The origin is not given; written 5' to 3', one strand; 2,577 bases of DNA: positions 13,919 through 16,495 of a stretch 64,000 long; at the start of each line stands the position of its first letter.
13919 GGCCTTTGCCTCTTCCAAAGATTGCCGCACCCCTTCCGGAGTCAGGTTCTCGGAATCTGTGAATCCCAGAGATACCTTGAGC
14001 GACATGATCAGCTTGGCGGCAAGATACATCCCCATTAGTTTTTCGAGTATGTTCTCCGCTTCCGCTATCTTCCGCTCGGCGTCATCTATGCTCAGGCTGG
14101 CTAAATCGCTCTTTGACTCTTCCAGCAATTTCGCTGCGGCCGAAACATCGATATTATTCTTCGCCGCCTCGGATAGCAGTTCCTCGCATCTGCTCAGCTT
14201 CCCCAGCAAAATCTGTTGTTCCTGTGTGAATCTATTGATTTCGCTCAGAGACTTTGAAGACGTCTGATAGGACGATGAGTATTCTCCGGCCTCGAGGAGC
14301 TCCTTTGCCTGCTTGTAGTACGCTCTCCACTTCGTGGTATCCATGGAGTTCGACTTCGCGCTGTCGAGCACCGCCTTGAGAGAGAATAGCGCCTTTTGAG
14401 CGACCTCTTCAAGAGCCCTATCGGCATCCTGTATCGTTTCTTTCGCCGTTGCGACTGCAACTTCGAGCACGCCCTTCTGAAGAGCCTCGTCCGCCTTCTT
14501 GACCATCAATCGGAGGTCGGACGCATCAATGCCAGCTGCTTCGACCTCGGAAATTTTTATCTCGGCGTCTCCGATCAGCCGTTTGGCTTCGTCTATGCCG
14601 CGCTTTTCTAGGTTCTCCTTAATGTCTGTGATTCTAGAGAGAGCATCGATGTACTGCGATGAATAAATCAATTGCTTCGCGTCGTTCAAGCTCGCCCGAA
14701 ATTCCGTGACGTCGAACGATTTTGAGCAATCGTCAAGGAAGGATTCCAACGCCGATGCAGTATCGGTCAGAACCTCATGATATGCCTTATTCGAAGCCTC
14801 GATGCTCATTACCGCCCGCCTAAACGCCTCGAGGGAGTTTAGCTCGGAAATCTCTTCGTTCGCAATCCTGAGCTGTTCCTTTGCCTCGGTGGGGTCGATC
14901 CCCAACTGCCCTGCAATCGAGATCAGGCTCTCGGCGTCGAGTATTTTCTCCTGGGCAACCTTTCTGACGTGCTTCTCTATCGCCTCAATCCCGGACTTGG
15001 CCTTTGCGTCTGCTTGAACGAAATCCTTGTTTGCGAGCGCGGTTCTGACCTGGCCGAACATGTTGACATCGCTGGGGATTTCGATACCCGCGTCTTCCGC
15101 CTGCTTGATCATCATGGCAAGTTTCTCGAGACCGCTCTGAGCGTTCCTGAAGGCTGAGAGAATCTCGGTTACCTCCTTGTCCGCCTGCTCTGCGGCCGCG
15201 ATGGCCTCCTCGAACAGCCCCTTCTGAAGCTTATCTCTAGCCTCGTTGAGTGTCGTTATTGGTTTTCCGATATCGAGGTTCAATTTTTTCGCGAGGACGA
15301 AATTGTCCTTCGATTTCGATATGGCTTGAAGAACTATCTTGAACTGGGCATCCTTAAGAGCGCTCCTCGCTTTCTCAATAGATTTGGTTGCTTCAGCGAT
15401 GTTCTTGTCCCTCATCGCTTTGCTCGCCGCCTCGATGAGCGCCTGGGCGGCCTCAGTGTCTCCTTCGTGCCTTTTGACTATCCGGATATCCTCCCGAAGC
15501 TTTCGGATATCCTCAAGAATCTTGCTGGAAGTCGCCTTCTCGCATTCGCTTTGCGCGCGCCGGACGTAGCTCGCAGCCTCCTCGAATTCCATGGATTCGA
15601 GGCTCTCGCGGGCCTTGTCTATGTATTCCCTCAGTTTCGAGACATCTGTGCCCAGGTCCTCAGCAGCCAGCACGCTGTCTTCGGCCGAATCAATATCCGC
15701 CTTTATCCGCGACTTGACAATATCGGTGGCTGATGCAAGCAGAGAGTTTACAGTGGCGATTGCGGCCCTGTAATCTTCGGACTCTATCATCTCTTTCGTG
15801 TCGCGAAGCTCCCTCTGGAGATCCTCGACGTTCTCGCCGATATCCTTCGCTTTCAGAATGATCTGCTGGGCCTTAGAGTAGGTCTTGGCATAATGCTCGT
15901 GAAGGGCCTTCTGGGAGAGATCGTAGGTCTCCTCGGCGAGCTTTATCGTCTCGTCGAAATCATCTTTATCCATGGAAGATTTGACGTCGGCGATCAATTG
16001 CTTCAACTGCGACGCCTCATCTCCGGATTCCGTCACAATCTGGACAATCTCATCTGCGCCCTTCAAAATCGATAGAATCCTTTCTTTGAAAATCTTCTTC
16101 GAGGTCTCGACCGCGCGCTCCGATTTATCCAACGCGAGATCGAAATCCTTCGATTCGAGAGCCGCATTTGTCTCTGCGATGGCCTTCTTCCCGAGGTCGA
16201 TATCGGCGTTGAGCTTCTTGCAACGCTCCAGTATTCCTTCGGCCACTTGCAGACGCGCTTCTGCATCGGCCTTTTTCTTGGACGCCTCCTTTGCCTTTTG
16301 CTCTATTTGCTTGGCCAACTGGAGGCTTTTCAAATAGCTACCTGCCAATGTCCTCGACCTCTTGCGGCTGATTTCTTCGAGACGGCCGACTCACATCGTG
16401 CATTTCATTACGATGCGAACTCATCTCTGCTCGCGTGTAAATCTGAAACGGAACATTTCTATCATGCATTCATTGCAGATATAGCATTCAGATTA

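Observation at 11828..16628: Giant 1506-aa tandem-repeat helical protein with a C-terminal beta domain and zinc ribbon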

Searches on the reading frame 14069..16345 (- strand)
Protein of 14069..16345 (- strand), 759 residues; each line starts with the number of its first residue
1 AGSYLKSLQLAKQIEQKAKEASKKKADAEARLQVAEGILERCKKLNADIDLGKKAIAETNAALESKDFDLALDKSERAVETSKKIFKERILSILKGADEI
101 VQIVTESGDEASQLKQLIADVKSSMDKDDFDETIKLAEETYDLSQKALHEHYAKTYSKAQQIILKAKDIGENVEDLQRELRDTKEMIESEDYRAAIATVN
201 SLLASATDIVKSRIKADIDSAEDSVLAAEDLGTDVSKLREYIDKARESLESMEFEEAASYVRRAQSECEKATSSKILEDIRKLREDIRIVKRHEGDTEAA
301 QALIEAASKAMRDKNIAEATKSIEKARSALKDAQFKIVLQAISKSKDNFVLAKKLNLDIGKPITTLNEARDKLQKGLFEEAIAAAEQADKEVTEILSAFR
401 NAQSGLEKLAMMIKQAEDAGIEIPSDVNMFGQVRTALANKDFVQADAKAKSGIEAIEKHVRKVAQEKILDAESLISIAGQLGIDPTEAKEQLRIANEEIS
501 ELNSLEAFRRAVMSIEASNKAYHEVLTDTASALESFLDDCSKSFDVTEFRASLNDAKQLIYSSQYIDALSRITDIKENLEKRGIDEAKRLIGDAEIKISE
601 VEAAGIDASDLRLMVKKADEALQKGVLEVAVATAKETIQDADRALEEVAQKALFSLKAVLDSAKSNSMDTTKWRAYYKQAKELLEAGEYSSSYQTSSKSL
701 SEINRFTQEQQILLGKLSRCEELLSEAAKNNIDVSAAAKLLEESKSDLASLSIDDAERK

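Call 59: predict_structure(alignment_id=A4)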
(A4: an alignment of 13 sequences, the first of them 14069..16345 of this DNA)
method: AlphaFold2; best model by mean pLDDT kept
length: 759 residues; sequences in the alignment: 13
mean_pLDDT: 87.8   pTM: 0.36
mean pLDDT of the five models: 87.8, 86.3, 84.9, 84.4, 83.4
residues with pLDDT >= 90: 247; 70-90: 503; 50-70: 7; < 50: 2
segments of 3 or more residues with pLDDT < 50: none
pLDDT, mean of each block of 10 residues (from residue 1): 61 78 87 90 86 88 88 90 90 88 79 87 86 90 88 89 87 89 85 85 89 90 85 86 92 89 89 88 90 88 92 84 90 89 86 87 90 88 90 89 89 88 84 88 90 90 92 84 85 93 91 91 89 88 85 92 87 89 89 91 89 93 88 91 92 91 82 91 92 91 87 87 86 87 84 82
secondary structure, 60 per line:
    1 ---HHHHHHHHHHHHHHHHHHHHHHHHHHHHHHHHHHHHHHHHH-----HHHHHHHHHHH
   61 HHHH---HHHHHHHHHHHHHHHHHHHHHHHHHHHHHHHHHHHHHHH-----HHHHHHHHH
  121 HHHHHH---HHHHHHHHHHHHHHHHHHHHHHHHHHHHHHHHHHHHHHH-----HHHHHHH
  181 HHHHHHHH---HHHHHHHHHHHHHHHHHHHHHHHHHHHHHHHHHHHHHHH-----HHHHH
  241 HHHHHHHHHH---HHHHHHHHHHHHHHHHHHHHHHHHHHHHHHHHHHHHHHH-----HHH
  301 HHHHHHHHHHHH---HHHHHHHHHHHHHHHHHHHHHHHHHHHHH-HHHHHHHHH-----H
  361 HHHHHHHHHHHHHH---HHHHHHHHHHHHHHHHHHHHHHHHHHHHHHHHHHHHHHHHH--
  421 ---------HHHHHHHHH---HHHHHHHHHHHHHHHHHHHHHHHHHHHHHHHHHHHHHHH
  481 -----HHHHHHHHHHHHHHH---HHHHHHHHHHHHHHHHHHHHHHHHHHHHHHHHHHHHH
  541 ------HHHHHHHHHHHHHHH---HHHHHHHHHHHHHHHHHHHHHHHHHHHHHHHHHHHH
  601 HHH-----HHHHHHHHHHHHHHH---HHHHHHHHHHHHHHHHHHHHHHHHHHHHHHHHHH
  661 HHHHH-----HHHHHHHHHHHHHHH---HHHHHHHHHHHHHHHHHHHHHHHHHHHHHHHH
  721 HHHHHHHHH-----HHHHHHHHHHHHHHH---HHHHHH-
elements in order (helices of 4 or more, strands of 3 or more residues): H4-44 H50-64 H68-106 H112-126 H130-168 H174-188 H192-230 H236-250 H254-292 H298-312 H316-344 H346-354 H360-374 H378-418 H430-438 H442-480 H486-500 H504-540 H547-561 H565-603 H609-623 H627-665 H671-685 H689-729 H735-749 H753-758
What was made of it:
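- Closest known: Spectrin repeats / EzrA spectrin-like repeats. Same: A free terminal half-helix, as at the spectrin self-association site, is present at the N-terminus (inference from call 59).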

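Call 70: search_solved_structures(query=A4, max_evalue=1)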
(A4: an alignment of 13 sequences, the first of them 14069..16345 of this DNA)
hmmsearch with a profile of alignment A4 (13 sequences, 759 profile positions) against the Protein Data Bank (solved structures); distinct sequences matched with E-value up to 1: 11.
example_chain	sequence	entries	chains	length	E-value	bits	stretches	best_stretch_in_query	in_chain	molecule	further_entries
4e4r_A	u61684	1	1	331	0.21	13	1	507-566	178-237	Phosphate acetyltransferase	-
4tql_A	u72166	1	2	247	0.27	12.7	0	537-750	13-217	Three helix bundle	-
1o9r_A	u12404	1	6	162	0.33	12.4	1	554-646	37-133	AGROBACTERIUM TUMEFACIENS DPS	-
8dmj_A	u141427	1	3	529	0.37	12.2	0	669-727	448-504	Fusion glycoprotein F0,Fusion glycoprotein F1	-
5m4x_A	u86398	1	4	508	0.56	11.6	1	203-273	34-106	D-glyceraldehyde dehydrogenase (NADP(+))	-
5j77_A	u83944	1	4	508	0.56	11.6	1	203-273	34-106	D-glyceraldehyde dehydrogenase (NADP(+))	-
5ejb_B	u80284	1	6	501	0.59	11.5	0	357-416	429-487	Fusion glycoprotein F0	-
2x0c_A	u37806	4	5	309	0.74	11.2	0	71-115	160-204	TALIN-1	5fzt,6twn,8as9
4uos_A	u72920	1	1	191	0.82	11.1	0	443-527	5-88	DESIGNED HELICAL BUNDLE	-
5izd_A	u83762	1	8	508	0.9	10.9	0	211-273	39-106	D-glyceraldehyde dehydrogenase (NADP(+))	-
7k3h_A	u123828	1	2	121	0.95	10.9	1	75-144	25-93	Network hallucinated protein 0217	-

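Call 92: fold_search(model_id=the predicted structure, library=pdb)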
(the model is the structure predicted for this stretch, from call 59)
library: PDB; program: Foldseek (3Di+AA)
matches with E <= 10: 78; with E <= 0.001: 0
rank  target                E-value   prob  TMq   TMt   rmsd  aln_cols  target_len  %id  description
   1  9e23_f                4.9e-01  0.15  0.14  0.11  30.5       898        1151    9  Cryo-EM structure of Pre-Chi dynein tail (released 2025-07-09)
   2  7uni_C                5.2e-01  0.30  0.08  0.19  21.5       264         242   14  De novo designed chlorophyll dimer protein with Zn pheophorbide a methyl ester, SP2-ZnPPaM (released 2023-04-19)
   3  7uni_A                6.2e-01  0.25  0.08  0.19  21.6       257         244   14  De novo designed chlorophyll dimer protein with Zn pheophorbide a methyl ester, SP2-ZnPPaM (released 2023-04-19)
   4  7unh_B                8.5e-01  0.44  0.09  0.27  20.5       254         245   15  De novo designed chlorophyll dimer protein in apo state, SP2 (released 2023-04-19)
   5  7unh_A                9.7e-01  0.44  0.09  0.27  20.2       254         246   14  De novo designed chlorophyll dimer protein in apo state, SP2 (released 2023-04-19)
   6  9bly_A                1.3e+00  0.09  0.15  0.05  33.4       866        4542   12  Composite structure of full-length human dynein-1 in phi-particle conformation (released 2025-04-23)
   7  6a30_A                1.7e+00  0.09  0.10  0.13  19.4       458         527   10  Crystal Structure of Munc13-1 MUN Domain and Synaptobrevin-2 Juxtamembrane Linker Region (released 2019-01-30)
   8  2pft                  1.8e+00  0.07  0.11  0.14  22.4       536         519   11  The Crystal Structure of Mouse Exo70 Reveals Unique Features of the Mammalian Exocyst (released 2007-05-22)
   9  9lm7_A                1.8e+00  0.06  0.07  0.13  36.8       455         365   18  Crystal structrue of bvFP-Pr1-88.4 (released 2026-01-28)
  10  7uni_B                1.9e+00  0.14  0.08  0.19  21.4       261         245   13  De novo designed chlorophyll dimer protein with Zn pheophorbide a methyl ester, SP2-ZnPPaM (released 2023-04-19)
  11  7rmx                  1.9e+00  0.12  0.08  0.19  21.7       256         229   14  Structure of De Novo designed tunable symmetric protein pockets (released 2022-08-03)
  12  8glt_1                1.9e+00  0.11  0.07  0.19  22.0       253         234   16  Backbone model of de novo-designed chlorophyll-binding nanocage O32-15 (released 2024-03-27)
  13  6o3e_A                2.3e+00  0.06  0.11  0.14  44.2       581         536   14  mouse aE-catenin 82-883 (released 2019-11-13)
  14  6r9t                  2.3e+00  0.03  0.10  0.05  58.0       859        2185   14  Cryo-EM structure of autoinhibited human talin-1 (released 2019-10-16)
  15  7a0g_HHH              2.4e+00  0.04  0.07  0.14  55.9       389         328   15  Structure of the SmhB pore of the tripartite alpha-pore forming toxin, Smh, from Serratia marcescens. (released 2021-03-31)
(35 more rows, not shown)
